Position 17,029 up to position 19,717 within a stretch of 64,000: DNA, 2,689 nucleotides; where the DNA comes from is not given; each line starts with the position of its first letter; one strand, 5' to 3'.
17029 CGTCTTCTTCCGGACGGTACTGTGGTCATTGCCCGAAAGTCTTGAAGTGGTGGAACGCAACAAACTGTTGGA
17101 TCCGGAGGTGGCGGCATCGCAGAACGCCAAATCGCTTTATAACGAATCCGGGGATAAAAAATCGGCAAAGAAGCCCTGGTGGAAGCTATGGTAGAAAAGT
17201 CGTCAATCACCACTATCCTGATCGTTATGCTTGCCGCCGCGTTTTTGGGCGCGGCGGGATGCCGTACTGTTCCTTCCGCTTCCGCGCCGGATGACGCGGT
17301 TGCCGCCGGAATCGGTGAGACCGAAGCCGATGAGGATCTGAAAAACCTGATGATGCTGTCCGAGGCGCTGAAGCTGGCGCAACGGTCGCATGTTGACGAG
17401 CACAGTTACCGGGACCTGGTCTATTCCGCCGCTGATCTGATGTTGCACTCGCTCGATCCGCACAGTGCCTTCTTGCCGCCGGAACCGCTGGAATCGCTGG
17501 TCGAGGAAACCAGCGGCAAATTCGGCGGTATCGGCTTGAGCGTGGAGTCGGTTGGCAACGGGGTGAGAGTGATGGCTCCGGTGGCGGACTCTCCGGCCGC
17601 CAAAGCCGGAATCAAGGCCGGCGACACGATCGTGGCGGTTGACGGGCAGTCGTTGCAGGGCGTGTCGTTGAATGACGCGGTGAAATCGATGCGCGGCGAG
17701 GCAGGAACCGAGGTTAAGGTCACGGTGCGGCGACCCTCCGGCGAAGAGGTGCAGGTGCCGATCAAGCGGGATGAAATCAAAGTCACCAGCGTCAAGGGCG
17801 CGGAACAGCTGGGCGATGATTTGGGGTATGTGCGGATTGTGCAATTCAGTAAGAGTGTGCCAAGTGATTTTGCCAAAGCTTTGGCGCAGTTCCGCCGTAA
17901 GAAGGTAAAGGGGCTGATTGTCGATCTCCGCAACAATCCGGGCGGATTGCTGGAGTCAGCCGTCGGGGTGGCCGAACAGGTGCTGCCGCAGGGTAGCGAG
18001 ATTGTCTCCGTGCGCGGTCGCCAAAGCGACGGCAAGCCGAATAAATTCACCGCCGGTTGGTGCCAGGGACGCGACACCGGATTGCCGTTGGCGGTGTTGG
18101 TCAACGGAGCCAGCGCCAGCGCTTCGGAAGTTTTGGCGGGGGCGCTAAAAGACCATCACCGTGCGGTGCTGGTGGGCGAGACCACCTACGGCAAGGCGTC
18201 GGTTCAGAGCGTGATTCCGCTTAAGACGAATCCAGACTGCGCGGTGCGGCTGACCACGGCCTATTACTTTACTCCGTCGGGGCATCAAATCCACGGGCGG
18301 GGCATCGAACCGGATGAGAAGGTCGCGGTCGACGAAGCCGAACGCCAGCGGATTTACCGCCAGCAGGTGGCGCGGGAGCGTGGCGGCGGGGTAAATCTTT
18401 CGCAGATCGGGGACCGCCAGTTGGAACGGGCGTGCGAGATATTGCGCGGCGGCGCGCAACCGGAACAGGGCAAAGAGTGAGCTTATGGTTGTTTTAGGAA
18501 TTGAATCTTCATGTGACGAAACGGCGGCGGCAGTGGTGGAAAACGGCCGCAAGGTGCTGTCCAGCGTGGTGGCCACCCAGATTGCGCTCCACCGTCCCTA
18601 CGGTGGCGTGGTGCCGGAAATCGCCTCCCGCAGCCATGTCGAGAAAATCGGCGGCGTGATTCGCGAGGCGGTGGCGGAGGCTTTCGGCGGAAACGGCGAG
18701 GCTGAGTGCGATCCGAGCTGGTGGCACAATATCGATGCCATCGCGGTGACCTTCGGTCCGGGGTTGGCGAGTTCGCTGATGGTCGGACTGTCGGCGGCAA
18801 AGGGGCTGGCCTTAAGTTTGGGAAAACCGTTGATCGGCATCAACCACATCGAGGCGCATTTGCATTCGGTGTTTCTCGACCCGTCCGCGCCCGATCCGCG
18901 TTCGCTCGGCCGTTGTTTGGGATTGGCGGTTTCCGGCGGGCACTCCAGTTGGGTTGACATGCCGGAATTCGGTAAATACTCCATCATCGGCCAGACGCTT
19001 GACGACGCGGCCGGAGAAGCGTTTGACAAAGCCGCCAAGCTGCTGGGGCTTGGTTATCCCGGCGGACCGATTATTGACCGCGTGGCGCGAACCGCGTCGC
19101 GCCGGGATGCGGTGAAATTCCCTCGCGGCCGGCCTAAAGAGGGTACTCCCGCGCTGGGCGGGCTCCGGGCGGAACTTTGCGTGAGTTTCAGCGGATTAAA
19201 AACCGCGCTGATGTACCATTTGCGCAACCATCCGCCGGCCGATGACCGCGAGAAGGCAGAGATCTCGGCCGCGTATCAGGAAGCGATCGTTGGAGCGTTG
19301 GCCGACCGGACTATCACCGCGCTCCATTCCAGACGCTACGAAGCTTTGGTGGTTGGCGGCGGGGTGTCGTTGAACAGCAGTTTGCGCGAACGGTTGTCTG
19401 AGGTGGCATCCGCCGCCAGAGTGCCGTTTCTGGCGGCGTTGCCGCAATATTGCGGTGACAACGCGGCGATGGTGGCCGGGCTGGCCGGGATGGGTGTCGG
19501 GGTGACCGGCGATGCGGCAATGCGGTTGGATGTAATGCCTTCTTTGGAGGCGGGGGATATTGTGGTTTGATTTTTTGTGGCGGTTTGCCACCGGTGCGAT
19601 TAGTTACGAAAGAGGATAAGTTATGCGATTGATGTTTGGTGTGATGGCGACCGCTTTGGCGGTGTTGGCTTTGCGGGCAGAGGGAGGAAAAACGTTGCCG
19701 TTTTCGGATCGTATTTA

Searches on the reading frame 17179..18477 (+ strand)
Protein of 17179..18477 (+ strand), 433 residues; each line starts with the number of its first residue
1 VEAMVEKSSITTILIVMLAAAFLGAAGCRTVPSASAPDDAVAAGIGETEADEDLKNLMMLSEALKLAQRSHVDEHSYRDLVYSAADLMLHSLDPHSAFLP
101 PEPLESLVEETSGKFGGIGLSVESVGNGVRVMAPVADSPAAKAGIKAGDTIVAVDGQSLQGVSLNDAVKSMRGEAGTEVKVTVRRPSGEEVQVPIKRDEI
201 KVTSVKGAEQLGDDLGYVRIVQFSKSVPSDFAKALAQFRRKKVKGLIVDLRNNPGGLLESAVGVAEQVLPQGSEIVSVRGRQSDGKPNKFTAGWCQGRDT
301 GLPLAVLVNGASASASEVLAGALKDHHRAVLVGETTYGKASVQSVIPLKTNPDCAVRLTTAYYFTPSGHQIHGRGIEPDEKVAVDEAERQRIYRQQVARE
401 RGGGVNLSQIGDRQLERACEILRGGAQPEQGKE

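Call 9: search_protein_families(library=pfam, proteins=[window:17179-18477:+], max_evalue=0.001)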
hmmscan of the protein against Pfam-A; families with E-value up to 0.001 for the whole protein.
window:17179-18477:+ (433 aa): 6 families
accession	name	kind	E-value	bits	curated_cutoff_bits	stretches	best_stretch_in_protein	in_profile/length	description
PF03572.23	Peptidase_S41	-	6.2e-51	172.7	24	1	214-382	1-165/165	Peptidase family S41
PF17820.7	PDZ_6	-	7.7e-14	51.6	27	1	131-185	2-54/54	PDZ domain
PF13180.12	PDZ_2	-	3.6e-13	50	27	1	116-187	1-71/80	PDZ domain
PF00595.29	PDZ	-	3.4e-11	43.8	23.2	1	114-183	8-80/81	PDZ domain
PF14685.13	PDZ_Tricorn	-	4.8e-06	26.9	25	1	134-193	27-86/88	Tricorn protease PDZ domain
PF19953.4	EACC1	-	0.00011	22.6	23.6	0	138-197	33-92/107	Effector Associated Constant Component 1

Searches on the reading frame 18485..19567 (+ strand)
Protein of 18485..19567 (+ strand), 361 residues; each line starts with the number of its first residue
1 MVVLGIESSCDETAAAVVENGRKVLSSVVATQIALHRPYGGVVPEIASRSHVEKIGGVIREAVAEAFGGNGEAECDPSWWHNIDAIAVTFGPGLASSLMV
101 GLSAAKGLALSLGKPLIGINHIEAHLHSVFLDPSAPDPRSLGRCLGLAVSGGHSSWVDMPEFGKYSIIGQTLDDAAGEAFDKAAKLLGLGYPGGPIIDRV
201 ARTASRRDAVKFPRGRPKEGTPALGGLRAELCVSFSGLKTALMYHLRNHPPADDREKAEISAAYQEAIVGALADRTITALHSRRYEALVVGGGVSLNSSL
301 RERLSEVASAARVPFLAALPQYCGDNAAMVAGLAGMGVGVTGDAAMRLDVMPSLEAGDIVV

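Call 9: search_protein_families(library=pfam, proteins=[window:18485-19567:+], max_evalue=0.001)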
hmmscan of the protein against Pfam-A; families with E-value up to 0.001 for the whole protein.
window:18485-19567:+ (361 aa): 2 families
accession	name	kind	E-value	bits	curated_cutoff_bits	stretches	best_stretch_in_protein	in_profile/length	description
PF00814.31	TsaD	-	1e-74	252.1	24.8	1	23-331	1-263/264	tRNA N6-adenosine threonylcarbamoyltransferase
PF22521.2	HypF_C_2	-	0.00078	19.7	27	0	253-317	162-226/241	Carbamoyltransferase, Kae1-like Domain, second subdomain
